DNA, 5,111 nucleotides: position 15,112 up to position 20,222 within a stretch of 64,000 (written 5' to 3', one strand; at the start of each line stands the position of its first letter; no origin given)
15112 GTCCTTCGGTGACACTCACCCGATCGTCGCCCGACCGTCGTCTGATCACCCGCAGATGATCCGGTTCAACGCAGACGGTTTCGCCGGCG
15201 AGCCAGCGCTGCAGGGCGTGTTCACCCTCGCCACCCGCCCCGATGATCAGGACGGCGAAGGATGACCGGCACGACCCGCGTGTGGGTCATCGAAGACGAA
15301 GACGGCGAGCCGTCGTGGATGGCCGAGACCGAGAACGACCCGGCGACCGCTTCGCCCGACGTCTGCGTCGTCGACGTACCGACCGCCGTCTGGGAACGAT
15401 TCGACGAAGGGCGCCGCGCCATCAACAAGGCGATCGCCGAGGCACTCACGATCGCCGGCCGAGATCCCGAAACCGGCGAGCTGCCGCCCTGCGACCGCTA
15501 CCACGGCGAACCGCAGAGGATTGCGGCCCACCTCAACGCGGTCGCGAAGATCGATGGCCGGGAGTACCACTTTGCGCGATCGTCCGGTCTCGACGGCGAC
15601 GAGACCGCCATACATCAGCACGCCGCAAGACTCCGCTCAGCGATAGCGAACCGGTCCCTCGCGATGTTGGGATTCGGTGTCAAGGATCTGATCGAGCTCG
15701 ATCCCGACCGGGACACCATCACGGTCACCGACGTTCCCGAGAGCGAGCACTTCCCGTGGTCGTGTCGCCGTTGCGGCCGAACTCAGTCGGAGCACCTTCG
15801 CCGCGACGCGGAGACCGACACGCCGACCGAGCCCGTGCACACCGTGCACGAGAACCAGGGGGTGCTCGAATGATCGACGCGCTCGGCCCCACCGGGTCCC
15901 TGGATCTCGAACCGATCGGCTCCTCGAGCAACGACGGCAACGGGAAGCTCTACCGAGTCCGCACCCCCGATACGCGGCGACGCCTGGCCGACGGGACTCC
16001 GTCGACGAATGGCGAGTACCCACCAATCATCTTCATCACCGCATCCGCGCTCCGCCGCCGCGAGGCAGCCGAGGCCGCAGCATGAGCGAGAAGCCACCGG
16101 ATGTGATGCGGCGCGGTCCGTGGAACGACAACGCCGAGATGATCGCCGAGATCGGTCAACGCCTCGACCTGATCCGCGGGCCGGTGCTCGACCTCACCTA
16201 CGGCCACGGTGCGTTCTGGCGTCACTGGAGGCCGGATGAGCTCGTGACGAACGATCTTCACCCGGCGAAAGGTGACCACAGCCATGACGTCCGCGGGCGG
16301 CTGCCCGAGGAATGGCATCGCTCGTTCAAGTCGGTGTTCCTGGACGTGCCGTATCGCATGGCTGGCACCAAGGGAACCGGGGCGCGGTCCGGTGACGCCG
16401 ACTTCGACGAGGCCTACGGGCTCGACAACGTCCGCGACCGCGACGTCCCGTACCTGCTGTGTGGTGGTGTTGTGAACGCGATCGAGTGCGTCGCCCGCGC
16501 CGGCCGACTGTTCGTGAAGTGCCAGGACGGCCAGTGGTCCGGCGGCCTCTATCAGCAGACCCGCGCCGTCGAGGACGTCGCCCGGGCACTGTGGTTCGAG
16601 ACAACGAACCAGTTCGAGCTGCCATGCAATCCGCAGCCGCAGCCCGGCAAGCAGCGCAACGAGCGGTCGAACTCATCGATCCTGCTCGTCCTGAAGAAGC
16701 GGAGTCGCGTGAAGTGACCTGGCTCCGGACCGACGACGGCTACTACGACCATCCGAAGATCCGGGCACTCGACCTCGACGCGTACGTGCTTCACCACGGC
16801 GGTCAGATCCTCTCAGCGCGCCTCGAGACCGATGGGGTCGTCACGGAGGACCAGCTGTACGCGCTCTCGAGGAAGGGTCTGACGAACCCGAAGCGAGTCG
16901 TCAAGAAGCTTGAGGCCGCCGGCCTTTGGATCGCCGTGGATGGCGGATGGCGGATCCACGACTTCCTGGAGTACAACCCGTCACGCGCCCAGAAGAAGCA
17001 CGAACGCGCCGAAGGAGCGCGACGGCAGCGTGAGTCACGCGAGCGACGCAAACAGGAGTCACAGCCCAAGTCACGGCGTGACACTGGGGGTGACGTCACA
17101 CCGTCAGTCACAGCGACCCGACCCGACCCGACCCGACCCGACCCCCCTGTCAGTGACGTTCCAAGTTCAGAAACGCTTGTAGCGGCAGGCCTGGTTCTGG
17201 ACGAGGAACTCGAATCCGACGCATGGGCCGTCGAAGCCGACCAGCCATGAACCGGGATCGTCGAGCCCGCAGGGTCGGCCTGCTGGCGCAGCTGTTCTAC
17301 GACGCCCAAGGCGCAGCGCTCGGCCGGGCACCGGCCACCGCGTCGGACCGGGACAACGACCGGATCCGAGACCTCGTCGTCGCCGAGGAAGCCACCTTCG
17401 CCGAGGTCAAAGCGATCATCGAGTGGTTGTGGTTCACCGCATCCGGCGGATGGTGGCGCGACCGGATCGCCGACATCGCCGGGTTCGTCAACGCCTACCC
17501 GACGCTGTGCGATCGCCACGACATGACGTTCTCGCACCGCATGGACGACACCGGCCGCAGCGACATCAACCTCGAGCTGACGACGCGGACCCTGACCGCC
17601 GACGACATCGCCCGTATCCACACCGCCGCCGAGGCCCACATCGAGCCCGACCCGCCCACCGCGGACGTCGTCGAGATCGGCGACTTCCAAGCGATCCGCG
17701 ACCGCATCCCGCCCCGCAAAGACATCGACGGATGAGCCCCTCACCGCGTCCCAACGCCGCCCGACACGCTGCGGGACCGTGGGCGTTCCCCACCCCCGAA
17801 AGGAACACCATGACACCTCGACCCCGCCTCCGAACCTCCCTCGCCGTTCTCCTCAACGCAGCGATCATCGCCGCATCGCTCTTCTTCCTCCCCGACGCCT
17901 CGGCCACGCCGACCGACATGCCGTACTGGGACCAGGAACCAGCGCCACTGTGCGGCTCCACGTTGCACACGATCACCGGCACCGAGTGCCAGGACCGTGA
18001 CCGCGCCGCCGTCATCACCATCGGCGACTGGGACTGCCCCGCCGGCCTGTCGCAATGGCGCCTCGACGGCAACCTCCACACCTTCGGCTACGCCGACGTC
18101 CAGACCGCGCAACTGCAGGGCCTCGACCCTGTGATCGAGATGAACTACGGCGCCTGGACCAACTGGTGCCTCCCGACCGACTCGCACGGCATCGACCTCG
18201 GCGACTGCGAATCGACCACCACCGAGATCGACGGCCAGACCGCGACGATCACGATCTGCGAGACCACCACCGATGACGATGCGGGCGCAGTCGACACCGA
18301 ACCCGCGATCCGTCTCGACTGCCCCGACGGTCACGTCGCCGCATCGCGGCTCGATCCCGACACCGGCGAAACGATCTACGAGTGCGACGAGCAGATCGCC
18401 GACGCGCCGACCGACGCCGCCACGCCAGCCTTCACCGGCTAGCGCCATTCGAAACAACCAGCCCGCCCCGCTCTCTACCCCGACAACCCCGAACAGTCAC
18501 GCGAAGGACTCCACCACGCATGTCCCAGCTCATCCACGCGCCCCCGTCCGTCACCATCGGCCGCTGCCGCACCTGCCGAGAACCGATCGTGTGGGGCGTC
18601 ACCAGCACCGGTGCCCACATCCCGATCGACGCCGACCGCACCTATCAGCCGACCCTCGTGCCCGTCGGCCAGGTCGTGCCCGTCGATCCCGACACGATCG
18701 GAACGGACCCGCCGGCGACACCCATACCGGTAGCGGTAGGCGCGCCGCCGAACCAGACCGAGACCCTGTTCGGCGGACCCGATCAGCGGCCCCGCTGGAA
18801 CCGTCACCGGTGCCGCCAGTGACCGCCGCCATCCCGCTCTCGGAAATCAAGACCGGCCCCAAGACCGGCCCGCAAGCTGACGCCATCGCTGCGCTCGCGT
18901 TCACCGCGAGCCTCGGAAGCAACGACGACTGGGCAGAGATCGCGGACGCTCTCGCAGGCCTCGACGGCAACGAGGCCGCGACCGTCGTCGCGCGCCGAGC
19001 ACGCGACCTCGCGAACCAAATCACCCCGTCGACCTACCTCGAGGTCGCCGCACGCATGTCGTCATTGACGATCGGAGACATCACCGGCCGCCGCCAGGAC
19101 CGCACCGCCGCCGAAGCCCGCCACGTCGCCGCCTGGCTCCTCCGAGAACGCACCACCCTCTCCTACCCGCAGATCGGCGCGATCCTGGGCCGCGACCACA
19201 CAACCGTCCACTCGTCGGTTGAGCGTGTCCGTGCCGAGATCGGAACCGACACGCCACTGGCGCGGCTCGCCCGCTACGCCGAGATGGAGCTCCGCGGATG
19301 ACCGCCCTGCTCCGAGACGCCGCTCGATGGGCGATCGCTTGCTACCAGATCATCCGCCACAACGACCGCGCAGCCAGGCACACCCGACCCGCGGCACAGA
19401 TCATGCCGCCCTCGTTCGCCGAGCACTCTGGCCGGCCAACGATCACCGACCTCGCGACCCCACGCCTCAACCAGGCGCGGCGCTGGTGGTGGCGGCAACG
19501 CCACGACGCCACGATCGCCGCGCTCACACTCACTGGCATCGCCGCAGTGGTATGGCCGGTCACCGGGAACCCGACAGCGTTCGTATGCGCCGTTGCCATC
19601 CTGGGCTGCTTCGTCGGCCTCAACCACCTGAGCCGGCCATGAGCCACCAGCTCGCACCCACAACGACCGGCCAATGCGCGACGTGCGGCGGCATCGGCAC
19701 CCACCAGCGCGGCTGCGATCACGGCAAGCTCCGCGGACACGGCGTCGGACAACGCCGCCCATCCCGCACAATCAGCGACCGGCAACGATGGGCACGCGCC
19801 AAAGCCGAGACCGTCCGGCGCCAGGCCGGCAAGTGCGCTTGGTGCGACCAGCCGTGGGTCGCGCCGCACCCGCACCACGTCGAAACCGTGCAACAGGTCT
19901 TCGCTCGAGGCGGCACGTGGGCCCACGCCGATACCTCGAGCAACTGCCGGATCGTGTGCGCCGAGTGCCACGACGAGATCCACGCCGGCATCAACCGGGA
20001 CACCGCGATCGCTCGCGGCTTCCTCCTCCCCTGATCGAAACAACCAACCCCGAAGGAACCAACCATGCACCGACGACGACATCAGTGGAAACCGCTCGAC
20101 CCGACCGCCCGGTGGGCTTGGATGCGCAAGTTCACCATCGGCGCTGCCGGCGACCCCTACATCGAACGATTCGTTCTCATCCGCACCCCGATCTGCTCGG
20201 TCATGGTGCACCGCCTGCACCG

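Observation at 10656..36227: A unidirectional 13-nt motif, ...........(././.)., occurs seven times in prophage intergenic gaps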

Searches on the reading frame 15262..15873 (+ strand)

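Call 83: search_protein_families(library=phrogs, max_evalue=0.5, proteins=[window:15262-15873:+])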
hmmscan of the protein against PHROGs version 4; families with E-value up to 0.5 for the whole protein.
window:15262-15873:+ (203 aa): 1 family
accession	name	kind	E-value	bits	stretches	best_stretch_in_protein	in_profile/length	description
phrog_36180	-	unknown function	0.14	13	1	86-127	83-125/186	-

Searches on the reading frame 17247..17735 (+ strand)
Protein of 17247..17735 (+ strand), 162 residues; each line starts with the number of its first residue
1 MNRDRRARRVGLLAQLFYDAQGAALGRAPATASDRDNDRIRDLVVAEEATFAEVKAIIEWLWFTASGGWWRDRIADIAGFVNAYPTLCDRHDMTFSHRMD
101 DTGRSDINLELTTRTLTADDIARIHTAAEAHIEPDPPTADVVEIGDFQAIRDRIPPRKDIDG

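Call 83: search_protein_families(library=phrogs, max_evalue=0.5, proteins=[window:17247-17735:+])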
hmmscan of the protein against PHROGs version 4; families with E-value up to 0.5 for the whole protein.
window:17247-17735:+ (162 aa): 2 families
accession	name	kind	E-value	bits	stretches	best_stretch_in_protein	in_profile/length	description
phrog_27344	-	DNA, RNA and nucleotide metabolism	0.038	14.4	1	72-158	205-290/347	replication initiation protein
phrog_25061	-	DNA, RNA and nucleotide metabolism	0.064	14.7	1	83-156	66-136/219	HNH endonuclease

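Call 97: search_solved_structures(query=window:17247-17735:+, max_evalue=1)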
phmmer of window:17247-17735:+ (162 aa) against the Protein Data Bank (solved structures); distinct sequences matched with E-value up to 1: 2.
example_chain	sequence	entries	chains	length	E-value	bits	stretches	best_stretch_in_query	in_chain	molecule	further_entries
4i3m_A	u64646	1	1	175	0.16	15.1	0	5-45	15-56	Aerotaxis transducer Aer2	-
3lnr_A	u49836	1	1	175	0.42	13.7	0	5-45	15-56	Aerotaxis transducer Aer2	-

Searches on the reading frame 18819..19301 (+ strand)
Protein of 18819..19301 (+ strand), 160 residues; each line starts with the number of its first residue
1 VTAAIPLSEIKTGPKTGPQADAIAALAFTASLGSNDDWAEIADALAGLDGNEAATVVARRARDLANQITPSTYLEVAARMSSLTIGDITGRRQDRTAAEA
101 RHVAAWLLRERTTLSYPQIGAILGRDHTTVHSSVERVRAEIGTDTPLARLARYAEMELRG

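Call 83: search_protein_families(library=phrogs, max_evalue=0.5, proteins=[window:18819-19301:+])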
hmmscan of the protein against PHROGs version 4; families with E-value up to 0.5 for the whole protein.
window:18819-19301:+ (160 aa): 3 families
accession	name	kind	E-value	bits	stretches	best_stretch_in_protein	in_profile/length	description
phrog_17233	-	unknown function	0.026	15.2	1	108-148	21-60/61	-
phrog_10912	-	other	0.061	12.2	1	12-78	256-322/970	kinase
phrog_2422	-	integration and excision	0.17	12.3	1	105-151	18-63/221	transposase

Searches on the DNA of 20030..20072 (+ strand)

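Call 96: search_dna_similar(query=window:20030-20072:+, collection=phages, mode=distant, max_evalue=10, max_rows=25)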
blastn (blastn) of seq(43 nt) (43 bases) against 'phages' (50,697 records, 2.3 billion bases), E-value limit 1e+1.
Records with a match: 13; places in all: 13; records where one place covers at least 80% of the query: 0.
Best place of each record, by identity: >=99% 1; 95-99% 1; 90-95% 4; 80-90% 7.
By first word of the organism name: Staphylococcus 2; Vibrio 2; Pseudomonas 2; Bacillus 2; Synechococcus 1; Limnohabitans 1; Aeromonas 1; Sphingopyxis 1; Salmonella 1.
By host as written in the record: Staphylococcus hominis 2; Vibrio Parahaemolyticus 2; Bacillus subtilis W-23-S(r); Bacillus licheniformis ATCC 9945a 2; Synechococcus sp. 1; Limnohabitans sp. DCL3 1; Pseudomonas aeruginosa ZS-PA-16 1; Aeromonas hydrophila 1; Sphingopyxis sp. 1; and 2 more.
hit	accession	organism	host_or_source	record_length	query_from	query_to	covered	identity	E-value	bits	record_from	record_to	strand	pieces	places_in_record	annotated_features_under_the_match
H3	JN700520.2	Staphylococcus phage StB12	Staphylococcus hominis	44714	9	40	74%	84.8%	9e+0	32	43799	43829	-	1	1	hypothetical protein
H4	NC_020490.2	Staphylococcus phage StB12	Staphylococcus hominis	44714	9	40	74%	84.8%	9e+0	32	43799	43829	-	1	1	hypothetical protein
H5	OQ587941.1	Synechococcus phage S-CRES3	Synechococcus sp.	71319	13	43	72%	87.5%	3e+0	34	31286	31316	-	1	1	hypothetical protein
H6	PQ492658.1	Limnohabitans phage DC31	Limnohabitans sp. DCL3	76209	11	39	67%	86.2%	9e+0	32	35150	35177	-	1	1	hypothetical protein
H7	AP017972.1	Vibrio phage pTD1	Vibrio Parahaemolyticus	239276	15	42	65%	85.7%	3e+0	34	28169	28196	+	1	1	ribonuclease HI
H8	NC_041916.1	Vibrio phage pTD1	Vibrio Parahaemolyticus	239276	15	42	65%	85.7%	3e+0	34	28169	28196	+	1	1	Rnase H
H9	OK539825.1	Pseudomonas phage phipa4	Pseudomonas aeruginosa ZS-PA-16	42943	5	31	63%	81.3%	9e+0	32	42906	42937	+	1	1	none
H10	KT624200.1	Bacillus phage SP-15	Bacillus subtilis W-23-S(r); Bacillus ...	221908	13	35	53%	91.3%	3e+0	34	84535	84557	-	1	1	none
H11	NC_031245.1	Bacillus phage SP-15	Bacillus subtilis W-23-S(r); Bacillus ...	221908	13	35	53%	91.3%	3e+0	34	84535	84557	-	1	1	none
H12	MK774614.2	Aeromonas phage CF8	Aeromonas hydrophila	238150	9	30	51%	90.9%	9e+0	32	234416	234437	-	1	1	hypothetical protein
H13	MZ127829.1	Sphingopyxis phage VSN-002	Sphingopyxis sp.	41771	17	38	51%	90.9%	9e+0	32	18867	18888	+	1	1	hypothetical protein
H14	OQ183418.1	Pseudomonas phage vB_PpS_SYP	Pseudomonas plecoglossicida XSDHY-P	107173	20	39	47%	95.0%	9e+0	33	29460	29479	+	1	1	hypothetical protein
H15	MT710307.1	Salmonella phage pSal-SNUABM-04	Salmonella enterica Sal-SNUABM-svn1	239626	3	19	40%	100.0%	9e+0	32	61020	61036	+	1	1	hypothetical protein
